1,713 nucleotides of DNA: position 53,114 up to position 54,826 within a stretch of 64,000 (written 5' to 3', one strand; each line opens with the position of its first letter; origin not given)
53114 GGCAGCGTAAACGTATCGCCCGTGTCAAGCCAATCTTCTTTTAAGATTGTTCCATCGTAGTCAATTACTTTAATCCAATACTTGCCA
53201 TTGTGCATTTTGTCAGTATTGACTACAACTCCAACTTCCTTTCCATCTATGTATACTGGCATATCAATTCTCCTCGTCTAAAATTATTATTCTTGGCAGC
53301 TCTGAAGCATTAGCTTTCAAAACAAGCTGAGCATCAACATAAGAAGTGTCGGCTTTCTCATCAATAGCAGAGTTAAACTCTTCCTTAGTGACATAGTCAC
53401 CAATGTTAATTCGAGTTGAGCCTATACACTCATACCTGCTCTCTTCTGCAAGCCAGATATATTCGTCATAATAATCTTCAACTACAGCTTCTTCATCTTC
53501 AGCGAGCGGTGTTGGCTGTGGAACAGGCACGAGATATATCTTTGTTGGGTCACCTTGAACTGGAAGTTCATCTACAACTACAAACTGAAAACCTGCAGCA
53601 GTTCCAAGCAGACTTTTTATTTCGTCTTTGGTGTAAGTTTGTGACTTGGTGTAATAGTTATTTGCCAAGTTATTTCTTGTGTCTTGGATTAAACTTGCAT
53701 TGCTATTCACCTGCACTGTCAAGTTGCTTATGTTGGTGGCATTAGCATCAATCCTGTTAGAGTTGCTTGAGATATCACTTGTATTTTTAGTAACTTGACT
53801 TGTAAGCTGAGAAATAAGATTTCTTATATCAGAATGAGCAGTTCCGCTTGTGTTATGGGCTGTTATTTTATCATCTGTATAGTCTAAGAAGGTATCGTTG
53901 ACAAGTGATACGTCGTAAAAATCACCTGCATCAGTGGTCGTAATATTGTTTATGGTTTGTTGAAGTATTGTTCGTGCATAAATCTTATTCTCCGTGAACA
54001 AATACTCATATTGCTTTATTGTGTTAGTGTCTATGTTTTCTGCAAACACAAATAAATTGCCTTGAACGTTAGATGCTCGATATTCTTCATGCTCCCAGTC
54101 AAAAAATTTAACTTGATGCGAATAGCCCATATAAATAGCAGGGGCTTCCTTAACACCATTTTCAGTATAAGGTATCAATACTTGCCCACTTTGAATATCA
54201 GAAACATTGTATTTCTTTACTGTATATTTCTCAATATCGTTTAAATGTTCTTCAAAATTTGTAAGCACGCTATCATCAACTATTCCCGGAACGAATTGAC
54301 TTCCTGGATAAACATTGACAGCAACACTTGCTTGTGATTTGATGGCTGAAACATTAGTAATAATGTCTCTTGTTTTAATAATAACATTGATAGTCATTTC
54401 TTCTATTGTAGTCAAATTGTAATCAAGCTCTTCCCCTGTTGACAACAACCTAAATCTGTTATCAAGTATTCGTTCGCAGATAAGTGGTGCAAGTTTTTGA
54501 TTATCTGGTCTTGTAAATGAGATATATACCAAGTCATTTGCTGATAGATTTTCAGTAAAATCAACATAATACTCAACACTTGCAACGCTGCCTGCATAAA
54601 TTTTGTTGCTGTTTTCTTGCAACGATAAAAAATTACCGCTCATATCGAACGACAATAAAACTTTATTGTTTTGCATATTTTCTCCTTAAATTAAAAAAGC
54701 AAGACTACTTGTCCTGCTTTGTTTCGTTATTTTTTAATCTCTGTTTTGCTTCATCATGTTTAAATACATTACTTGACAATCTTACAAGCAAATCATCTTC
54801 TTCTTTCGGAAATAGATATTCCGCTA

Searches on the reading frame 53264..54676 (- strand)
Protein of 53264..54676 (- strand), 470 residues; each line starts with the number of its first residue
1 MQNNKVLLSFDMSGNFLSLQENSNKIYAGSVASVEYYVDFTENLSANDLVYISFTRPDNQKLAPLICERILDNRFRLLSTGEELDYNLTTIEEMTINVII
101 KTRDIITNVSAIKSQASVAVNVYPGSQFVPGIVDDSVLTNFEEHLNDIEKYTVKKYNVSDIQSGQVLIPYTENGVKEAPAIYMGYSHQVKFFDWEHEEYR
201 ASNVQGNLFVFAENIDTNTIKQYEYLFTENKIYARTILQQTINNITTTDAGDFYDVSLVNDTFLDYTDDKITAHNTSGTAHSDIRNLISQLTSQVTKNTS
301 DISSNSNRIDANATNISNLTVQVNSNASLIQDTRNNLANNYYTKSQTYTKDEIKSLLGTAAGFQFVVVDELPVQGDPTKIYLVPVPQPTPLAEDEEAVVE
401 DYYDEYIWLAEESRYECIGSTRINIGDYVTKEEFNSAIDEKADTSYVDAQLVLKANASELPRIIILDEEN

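Call 5: search_protein_families(library=pfam, proteins=[window:53264-54676:-], max_evalue=0.1)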
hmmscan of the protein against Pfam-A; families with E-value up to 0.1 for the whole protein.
window:53264-54676:- (470 aa): 2 families
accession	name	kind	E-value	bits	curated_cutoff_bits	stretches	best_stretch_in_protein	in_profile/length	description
PF00700.27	Flagellin_C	-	0.01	16.6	23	1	287-347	3-63/86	Bacterial flagellin C-terminal helical region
PF21887.2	RhiE_B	-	0.085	13.2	27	0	243-315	8-80/120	RhiE branching domain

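Call 7: search_protein_families(library=phrogs, proteins=[window:53264-54676:-], max_evalue=0.01)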
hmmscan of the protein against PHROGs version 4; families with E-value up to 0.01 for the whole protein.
window:53264-54676:- (470 aa): 2 families
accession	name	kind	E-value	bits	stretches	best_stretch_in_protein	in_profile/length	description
phrog_24103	-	unknown function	8.5e-13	49.7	1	289-447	52-197/197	-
phrog_24919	-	tail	0.0039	17.1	1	427-460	35-68/402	tail fiber protein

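Call 125: search_solved_structures(query=window:53264-54676:-, max_evalue=0.01)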
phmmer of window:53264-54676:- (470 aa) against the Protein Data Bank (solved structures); distinct sequences matched with E-value up to 0.01: 0.
